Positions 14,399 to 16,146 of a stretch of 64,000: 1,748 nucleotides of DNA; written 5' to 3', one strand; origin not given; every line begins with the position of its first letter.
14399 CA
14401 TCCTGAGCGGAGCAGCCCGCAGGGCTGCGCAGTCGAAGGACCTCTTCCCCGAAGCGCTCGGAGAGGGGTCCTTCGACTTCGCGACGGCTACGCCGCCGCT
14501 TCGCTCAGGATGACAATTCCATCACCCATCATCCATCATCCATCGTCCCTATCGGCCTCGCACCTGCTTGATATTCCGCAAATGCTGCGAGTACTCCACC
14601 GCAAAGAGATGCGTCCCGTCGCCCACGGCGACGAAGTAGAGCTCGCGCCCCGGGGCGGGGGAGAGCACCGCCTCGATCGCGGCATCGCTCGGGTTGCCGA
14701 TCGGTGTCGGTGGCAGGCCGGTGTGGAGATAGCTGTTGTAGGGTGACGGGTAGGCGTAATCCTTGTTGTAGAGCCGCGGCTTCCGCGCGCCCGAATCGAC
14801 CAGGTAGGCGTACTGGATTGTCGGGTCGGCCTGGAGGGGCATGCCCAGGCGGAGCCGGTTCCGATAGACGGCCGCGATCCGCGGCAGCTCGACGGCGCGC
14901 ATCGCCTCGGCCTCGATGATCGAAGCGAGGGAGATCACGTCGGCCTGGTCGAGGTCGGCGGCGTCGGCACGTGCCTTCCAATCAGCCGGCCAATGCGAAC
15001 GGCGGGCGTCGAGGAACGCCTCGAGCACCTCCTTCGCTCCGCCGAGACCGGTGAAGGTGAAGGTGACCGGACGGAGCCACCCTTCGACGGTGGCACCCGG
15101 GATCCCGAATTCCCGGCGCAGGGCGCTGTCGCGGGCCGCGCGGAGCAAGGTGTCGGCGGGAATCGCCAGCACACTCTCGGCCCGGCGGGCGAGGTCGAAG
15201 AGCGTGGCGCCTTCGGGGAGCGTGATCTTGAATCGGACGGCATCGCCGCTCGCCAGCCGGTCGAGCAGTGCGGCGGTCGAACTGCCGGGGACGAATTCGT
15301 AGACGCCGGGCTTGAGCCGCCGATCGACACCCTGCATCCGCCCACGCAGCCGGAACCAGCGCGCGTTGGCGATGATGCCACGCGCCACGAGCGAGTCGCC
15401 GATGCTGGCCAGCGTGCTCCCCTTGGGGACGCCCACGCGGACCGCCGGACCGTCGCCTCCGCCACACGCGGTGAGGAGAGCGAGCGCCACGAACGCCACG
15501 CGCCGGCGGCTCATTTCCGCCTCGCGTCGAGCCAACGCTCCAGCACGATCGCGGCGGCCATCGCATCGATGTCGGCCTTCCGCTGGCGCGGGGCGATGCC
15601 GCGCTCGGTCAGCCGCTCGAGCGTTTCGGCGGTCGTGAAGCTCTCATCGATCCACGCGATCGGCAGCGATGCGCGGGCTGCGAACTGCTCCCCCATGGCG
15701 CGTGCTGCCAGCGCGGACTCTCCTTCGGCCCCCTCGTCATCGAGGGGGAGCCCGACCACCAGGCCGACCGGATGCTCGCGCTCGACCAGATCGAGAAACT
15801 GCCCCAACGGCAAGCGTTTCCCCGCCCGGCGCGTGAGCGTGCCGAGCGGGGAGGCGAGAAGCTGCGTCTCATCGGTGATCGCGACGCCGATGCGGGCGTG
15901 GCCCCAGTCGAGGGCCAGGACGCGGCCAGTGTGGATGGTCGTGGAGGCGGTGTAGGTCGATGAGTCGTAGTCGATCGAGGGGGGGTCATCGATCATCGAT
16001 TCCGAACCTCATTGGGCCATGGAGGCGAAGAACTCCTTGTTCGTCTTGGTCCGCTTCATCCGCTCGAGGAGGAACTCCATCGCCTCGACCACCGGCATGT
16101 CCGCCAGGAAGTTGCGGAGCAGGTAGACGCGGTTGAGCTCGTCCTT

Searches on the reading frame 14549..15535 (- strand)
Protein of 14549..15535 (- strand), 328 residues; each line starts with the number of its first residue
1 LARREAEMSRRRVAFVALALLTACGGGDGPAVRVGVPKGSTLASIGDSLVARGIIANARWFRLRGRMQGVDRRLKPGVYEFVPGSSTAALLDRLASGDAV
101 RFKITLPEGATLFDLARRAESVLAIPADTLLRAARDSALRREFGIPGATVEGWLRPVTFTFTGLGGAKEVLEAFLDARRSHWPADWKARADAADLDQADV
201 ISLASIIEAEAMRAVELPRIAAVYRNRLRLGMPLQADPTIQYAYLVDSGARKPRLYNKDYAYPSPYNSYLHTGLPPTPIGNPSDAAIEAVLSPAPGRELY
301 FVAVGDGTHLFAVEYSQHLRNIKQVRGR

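Call 13: find_encoding_contigs(protein=window:14549-15535:-, flank=10000, max_places=6)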
Protein window:14549-15535:- (328 aa): no gene with exactly this product is on record in the collection.

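Call 17: search_protein_families(library=pfam, proteins=[window:14552-15535:-])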
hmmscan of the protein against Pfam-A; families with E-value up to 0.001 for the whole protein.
window:14552-15535:- (328 aa): 1 family
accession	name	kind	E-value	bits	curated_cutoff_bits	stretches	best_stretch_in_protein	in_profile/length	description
PF02618.21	YceG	-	8.5e-72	242.3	32.4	1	34-324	1-275/275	YceG-like family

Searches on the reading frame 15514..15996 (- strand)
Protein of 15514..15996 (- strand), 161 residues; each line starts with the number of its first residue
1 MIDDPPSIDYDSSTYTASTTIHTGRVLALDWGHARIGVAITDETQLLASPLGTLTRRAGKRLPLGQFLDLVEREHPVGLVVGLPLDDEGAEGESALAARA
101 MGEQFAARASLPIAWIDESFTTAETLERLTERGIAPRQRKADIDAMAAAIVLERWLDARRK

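Call 17: search_protein_families(library=pfam, proteins=[window:15514-15996:-])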
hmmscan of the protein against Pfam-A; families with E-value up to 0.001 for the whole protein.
window:15514-15996:- (161 aa): 1 family
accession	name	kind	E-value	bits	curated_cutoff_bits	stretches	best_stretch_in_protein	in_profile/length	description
PF03652.20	RuvX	-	3.8e-35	121.6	29.2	1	25-157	2-133/134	Holliday junction resolvase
